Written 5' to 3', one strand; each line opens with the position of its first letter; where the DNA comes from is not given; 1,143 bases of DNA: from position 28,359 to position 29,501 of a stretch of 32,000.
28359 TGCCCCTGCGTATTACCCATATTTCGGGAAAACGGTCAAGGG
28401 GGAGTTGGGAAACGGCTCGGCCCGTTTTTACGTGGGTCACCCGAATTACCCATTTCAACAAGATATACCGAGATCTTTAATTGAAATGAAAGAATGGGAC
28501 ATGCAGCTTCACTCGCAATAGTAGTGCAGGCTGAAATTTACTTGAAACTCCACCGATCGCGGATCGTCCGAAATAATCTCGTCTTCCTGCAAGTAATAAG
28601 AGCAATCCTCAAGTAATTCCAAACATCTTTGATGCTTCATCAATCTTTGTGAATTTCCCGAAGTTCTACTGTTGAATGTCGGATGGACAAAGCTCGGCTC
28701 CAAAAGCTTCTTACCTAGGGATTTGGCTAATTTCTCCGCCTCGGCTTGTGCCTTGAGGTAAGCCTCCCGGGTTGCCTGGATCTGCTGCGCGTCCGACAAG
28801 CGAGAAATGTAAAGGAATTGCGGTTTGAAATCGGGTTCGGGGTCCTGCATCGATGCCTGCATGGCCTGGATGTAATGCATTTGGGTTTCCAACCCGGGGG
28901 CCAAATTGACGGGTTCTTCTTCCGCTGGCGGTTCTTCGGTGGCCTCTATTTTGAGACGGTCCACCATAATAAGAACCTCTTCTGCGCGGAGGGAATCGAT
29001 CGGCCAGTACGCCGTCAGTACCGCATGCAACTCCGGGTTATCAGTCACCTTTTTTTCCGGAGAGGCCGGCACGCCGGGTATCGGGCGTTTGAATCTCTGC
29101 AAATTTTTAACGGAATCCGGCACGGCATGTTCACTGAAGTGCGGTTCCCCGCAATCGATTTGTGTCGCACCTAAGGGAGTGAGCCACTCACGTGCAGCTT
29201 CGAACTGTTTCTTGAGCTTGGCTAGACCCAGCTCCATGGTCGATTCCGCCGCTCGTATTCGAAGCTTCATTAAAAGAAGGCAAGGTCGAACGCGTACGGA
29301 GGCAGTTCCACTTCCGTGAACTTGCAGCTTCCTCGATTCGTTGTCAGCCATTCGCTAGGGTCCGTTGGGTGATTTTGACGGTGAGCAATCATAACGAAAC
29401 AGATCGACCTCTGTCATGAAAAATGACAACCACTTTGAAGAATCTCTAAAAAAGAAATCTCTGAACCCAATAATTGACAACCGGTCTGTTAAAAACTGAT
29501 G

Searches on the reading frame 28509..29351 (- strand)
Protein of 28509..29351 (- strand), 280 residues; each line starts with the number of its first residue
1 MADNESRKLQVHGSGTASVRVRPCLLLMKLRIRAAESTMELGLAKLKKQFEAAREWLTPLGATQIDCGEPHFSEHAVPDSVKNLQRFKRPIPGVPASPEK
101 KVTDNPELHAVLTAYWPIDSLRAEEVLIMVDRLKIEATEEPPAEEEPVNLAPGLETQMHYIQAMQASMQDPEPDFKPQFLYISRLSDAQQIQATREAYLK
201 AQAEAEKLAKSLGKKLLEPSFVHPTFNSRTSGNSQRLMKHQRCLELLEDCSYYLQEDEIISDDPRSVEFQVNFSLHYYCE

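Call 34: search_protein_families(library=pfam, proteins=[window:28509-29351:-], max_evalue=0.001)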
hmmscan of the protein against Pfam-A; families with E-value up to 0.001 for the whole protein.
window:28509-29351:- (280 aa): 1 family
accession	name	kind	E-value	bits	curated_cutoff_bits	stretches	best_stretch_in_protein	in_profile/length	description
PF04402.19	SIMPL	-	4.8e-05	24.1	25.2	1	181-222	118-158/205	Protein of unknown function (DUF541)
